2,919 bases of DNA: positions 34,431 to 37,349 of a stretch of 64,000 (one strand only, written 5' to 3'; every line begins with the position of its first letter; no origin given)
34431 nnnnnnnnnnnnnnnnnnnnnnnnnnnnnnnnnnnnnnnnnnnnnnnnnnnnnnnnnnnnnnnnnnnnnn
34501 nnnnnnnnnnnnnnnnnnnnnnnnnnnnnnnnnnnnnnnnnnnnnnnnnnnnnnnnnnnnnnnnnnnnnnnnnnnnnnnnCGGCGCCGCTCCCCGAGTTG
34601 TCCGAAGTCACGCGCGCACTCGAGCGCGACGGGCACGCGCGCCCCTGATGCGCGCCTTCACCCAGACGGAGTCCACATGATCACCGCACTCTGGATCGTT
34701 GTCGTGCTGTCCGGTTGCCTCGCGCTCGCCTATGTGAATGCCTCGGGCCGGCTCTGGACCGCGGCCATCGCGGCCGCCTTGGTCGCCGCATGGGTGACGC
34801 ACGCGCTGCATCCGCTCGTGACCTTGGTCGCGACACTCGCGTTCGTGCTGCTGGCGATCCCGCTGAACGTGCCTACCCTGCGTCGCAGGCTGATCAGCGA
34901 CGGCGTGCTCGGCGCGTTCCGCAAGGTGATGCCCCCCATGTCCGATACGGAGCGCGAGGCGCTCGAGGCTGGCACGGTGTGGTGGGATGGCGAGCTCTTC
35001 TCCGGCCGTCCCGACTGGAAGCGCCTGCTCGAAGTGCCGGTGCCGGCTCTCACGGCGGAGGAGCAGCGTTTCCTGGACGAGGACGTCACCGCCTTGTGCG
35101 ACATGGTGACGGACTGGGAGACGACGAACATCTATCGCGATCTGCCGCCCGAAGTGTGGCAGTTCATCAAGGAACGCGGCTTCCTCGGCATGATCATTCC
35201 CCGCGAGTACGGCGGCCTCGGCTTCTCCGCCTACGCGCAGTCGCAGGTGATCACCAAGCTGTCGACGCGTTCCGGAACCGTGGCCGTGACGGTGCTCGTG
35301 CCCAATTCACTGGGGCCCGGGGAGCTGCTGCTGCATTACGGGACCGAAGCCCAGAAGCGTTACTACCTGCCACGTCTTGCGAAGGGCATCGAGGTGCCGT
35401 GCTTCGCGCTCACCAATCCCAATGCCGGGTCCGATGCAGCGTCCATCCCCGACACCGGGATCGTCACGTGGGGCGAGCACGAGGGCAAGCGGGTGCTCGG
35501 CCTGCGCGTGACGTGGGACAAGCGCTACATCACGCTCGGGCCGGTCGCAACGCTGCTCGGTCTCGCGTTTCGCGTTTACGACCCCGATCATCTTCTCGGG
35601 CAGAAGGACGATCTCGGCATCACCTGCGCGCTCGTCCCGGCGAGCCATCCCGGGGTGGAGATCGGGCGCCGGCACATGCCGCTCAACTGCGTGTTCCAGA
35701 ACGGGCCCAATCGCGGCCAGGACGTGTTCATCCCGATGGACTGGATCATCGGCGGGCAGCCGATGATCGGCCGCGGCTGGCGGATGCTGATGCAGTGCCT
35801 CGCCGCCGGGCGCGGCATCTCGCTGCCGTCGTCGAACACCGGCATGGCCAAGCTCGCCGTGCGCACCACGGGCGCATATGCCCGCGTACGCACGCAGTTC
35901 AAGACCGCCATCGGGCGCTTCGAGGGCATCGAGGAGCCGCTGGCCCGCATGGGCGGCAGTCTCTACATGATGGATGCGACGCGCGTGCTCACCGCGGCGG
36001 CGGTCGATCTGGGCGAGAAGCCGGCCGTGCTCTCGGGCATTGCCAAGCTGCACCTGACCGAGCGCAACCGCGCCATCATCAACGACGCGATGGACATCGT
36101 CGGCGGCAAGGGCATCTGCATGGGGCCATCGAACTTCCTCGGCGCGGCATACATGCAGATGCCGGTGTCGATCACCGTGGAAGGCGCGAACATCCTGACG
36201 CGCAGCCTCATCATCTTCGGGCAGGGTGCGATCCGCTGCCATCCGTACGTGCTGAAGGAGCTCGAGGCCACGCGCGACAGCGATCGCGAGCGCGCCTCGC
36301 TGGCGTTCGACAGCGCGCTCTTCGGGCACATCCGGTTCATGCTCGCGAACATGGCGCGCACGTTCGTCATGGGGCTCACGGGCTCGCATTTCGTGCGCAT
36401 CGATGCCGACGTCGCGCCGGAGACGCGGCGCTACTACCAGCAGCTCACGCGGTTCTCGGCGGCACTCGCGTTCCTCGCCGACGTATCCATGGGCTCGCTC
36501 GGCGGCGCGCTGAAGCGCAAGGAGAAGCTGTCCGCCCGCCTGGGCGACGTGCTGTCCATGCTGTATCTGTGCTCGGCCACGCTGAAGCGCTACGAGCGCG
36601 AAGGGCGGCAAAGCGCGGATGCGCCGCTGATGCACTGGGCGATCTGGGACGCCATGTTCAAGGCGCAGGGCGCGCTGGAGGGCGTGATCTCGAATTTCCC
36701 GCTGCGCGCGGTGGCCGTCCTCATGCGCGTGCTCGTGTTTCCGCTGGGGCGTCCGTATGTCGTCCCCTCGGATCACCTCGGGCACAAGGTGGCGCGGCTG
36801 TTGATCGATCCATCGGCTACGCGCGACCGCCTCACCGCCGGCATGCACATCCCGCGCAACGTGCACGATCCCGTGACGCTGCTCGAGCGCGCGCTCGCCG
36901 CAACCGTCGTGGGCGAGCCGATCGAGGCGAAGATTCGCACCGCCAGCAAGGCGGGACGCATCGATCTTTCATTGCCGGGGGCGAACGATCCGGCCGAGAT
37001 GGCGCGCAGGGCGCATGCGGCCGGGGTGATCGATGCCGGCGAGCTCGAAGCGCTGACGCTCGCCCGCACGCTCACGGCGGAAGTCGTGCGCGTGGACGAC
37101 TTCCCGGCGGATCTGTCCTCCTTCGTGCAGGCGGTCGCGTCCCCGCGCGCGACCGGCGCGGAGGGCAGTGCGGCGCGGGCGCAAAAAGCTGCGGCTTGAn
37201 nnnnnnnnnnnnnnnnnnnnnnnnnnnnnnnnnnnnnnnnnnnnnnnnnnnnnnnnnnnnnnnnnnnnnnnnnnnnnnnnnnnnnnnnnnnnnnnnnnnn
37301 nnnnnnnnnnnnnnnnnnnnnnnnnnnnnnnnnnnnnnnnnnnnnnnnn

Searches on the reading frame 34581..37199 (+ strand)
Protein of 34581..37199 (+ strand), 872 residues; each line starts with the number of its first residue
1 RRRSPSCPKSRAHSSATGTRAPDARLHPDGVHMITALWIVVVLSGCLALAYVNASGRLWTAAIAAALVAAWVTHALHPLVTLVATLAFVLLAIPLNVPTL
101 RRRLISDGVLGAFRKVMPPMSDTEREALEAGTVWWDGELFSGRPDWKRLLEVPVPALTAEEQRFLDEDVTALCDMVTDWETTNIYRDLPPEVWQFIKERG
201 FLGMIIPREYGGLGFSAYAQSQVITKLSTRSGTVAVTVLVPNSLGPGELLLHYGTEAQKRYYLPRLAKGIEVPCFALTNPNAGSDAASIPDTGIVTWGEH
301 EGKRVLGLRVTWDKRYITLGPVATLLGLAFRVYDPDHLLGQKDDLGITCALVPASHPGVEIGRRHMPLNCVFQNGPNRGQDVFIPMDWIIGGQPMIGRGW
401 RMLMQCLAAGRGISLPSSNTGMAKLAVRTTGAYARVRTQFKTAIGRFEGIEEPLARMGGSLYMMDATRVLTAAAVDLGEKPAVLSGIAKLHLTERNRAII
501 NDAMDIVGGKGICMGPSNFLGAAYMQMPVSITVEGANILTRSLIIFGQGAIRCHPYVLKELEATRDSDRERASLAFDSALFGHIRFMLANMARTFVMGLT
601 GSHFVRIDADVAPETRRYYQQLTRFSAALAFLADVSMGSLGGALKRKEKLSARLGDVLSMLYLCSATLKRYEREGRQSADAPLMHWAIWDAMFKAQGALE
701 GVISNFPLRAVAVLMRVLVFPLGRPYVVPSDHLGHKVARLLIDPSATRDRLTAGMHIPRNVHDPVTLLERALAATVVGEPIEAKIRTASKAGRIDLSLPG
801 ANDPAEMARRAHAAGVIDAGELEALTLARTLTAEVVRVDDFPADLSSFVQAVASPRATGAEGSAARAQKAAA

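Call 51: search_protein_families(library=pfam, max_evalue=0.00001, proteins=[window:34581-37199:+])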
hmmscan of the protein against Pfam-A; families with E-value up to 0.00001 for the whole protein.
window:34581-37199:+ (872 aa): 4 families
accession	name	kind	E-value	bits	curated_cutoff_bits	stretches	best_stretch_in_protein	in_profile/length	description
PF09317.16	ACDH_C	-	2.4e-109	365.8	25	1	551-841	1-284/284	Acyl-CoA dehydrogenase, C-terminal, bacterial type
PF02771.21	Acyl-CoA_dh_N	-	4.1e-20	72.7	22.9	1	163-269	5-112/113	Acyl-CoA dehydrogenase, N-terminal domain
PF00441.29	Acyl-CoA_dh_1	-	1.4e-16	61.4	22.4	1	397-544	1-145/150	Acyl-CoA dehydrogenase, C-terminal domain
PF02770.24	Acyl-CoA_dh_M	-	4.1e-09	36.9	33.3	1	274-365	1-79/97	Acyl-CoA dehydrogenase, middle domain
